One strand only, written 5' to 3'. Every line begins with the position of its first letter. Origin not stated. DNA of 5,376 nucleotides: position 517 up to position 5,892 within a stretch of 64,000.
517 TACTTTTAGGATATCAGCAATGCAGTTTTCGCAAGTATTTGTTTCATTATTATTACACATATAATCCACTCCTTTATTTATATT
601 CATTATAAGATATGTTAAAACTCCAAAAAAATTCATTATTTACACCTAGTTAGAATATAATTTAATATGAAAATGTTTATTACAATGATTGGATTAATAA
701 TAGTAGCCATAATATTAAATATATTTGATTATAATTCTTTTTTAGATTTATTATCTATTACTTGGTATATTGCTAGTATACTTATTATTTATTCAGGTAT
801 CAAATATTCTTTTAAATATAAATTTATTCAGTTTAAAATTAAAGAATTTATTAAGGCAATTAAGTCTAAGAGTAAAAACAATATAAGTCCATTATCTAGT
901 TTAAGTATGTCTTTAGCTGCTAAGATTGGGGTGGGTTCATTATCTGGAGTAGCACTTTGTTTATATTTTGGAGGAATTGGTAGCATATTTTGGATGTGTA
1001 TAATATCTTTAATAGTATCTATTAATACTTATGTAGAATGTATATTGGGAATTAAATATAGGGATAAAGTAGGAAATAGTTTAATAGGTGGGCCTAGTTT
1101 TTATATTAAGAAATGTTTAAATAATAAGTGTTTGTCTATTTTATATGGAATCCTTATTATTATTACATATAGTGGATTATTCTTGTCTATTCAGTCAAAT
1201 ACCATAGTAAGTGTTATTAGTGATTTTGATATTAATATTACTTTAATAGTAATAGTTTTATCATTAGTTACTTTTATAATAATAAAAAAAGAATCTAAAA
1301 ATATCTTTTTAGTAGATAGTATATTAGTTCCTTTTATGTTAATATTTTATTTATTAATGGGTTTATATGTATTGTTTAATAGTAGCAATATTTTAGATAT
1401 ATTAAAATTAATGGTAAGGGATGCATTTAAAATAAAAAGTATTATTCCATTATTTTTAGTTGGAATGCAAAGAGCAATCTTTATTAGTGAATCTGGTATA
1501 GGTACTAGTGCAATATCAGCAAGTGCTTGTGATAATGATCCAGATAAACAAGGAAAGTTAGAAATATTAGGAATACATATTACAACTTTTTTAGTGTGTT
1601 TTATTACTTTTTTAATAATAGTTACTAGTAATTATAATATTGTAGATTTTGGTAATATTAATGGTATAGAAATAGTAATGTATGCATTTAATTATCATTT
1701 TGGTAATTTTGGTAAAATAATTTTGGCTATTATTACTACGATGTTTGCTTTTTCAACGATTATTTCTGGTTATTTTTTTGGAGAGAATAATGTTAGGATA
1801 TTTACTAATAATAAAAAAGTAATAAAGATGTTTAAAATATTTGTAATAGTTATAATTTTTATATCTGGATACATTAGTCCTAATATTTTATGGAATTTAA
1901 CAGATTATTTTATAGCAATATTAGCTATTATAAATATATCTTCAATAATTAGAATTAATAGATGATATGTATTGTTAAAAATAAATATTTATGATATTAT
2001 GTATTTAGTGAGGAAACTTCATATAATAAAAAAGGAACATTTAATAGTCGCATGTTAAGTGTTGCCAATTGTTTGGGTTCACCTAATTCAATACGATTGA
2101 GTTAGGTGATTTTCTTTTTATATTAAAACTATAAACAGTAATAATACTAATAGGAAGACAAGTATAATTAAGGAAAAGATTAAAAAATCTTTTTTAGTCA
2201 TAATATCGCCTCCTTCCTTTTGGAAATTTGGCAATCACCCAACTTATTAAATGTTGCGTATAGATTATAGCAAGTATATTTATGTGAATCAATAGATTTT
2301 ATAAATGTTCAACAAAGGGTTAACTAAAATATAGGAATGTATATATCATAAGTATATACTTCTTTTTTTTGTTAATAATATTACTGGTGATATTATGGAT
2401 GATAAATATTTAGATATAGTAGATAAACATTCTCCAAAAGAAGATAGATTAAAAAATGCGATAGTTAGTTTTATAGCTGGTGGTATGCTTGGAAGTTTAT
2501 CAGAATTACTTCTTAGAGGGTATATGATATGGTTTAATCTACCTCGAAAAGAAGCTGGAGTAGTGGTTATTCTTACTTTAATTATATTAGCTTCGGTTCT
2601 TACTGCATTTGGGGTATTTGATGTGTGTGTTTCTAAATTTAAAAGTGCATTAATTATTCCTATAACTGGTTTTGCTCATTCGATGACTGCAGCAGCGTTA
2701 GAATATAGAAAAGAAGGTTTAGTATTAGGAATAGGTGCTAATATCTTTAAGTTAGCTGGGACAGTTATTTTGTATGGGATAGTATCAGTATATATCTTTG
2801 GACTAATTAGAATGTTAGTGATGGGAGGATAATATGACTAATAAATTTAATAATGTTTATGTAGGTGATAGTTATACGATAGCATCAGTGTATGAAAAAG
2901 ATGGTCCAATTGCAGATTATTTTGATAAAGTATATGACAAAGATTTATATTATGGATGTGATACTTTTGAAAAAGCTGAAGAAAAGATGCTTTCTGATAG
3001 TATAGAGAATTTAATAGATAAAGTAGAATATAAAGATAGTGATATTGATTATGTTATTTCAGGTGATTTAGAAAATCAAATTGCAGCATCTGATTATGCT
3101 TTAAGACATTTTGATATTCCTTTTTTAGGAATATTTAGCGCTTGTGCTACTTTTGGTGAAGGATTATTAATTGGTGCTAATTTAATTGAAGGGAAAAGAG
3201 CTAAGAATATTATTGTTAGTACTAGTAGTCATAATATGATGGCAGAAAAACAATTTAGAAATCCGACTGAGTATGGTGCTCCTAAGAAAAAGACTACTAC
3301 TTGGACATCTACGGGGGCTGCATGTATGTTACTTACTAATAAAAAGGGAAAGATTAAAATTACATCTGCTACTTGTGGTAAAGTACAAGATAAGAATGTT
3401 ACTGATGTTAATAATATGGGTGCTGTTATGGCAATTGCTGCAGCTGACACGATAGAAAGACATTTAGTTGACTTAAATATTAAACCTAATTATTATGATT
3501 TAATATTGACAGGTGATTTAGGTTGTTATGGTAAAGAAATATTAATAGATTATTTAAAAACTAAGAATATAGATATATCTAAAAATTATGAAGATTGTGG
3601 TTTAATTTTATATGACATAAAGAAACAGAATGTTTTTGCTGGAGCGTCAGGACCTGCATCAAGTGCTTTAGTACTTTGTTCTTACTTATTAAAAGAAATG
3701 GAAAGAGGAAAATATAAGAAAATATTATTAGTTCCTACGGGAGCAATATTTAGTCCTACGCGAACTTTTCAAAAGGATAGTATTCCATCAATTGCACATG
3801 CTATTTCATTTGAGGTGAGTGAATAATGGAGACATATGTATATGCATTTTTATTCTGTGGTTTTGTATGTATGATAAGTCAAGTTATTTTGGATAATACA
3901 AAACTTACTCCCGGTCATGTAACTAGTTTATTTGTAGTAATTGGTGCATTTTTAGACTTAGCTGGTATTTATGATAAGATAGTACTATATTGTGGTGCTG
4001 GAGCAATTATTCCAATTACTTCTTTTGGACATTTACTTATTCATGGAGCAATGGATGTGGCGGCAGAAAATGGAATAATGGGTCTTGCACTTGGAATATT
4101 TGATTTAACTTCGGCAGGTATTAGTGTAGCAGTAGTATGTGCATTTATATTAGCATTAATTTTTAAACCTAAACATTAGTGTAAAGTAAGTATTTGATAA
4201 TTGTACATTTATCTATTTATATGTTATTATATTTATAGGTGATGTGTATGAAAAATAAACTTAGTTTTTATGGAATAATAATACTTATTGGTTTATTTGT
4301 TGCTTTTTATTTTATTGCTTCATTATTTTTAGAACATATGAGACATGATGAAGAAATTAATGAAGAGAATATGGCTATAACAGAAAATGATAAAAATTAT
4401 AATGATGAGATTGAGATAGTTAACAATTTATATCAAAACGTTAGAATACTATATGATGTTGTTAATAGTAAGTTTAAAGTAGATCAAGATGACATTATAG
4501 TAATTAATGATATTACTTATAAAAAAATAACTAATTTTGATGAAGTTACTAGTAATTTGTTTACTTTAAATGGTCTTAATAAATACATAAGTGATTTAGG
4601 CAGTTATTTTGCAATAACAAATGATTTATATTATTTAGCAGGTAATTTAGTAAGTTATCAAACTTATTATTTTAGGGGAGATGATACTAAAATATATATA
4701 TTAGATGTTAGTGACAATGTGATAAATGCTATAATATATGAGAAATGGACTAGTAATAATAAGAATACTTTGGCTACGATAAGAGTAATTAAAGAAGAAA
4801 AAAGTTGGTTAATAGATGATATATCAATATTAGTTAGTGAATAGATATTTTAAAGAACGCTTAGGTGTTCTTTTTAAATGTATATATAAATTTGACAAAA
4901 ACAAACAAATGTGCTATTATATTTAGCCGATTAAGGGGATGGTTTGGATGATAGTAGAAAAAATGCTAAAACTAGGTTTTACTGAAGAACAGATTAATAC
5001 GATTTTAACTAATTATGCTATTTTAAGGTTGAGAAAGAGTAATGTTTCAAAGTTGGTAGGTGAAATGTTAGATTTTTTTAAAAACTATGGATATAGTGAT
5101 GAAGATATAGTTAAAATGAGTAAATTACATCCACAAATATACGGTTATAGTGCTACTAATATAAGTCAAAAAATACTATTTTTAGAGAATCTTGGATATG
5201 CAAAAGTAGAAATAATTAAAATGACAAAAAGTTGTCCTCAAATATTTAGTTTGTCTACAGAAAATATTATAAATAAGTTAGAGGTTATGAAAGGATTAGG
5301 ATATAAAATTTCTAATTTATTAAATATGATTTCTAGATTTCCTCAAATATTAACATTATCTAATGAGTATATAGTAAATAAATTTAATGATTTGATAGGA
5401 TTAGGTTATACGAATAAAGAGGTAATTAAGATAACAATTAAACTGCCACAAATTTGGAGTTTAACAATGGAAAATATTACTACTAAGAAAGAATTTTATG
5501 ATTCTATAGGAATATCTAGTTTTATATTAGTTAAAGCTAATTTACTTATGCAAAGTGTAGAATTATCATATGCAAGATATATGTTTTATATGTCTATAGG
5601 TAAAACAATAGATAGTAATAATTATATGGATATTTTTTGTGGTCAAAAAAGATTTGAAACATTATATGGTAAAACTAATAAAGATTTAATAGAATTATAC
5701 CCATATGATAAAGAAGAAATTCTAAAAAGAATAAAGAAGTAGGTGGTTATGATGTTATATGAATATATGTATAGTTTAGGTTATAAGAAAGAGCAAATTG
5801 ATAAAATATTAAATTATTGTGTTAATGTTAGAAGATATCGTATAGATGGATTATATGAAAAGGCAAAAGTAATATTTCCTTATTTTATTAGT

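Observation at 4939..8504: Tandem array of four bacterial genes built from mTERF-like repeats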

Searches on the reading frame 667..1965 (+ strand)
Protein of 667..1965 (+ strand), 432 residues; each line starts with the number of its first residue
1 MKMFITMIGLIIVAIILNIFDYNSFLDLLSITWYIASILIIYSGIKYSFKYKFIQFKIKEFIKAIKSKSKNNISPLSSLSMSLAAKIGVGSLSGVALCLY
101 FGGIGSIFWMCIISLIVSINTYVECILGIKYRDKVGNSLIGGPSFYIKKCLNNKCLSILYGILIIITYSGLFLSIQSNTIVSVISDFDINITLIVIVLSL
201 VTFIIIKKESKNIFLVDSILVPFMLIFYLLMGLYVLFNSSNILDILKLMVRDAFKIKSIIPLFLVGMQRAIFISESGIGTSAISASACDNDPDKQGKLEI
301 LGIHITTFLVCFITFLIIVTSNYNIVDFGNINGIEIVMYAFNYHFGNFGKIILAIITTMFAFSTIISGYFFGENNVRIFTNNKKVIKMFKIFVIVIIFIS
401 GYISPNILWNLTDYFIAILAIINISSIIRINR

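Call 31: search_protein_families(library=pfam, proteins=[window:667-1965:+], max_evalue=0.001)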
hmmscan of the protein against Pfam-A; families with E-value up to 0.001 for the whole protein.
window:667-1965:+ (432 aa): 1 family
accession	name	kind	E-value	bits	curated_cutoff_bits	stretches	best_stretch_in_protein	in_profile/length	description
PF01235.23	Na_Ala_symp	-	4e-83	280.3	24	1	66-430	6-368/392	Sodium:alanine symporter family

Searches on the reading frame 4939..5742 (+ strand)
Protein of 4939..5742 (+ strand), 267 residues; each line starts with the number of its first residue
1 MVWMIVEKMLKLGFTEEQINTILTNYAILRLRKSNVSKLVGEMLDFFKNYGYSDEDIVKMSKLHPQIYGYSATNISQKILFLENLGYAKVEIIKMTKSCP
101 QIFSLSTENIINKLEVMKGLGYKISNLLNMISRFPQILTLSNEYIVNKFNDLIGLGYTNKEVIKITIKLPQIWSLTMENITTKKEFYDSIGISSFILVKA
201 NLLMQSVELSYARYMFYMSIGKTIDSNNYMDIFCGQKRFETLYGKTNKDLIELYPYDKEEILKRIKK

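Call 3: search_protein_families(library=pfam, proteins=[window:4939-5742:+], max_evalue=1)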
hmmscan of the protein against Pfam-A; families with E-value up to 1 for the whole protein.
window:4939-5742:+ (267 aa): 9 families
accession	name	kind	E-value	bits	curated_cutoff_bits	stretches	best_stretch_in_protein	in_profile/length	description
PF02536.19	mTERF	-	1.3e-25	90.4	23.1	2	74-187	145-258/314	mTERF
PF18039.7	UBA_6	-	2.5e-08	34.2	23.5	1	6-25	5-24/42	UBA-like domain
PF07499.19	RuvA_C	-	3.6e-05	24.6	24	0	82-111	10-39/47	RuvA, C-terminal domain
PF22448.1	RepB_primase_C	-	0.0031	17.8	26.1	1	3-24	8-29/54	RepB DNA-primase C-terminal helical domain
PF22016.2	DUF6933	-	0.019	15.3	27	1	5-55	73-123/157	Domain of unknown function (DUF6933)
PF23053.1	UBA_N4BP1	-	0.078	13.2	27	0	42-58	5-20/45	N4BP1, UBA-like domain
PF10440.15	WIYLD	-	0.096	13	27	0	7-25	13-31/61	Ubiquitin-binding WIYLD domain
PF23255.1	DUF7070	-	0.2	11.9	27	0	156-171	18-33/49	Domain of unknown function (DUF7070)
PF21698.3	Spo16_C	-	0.62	10.2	27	0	13-26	20-33/43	Spo16 protein, C-terminal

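Call 4: search_protein_families(library=ncbifam, proteins=[window:4939-5742:+], max_evalue=1)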
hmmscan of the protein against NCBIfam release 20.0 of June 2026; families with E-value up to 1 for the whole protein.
window:4939-5742:+ (267 aa): 0 families
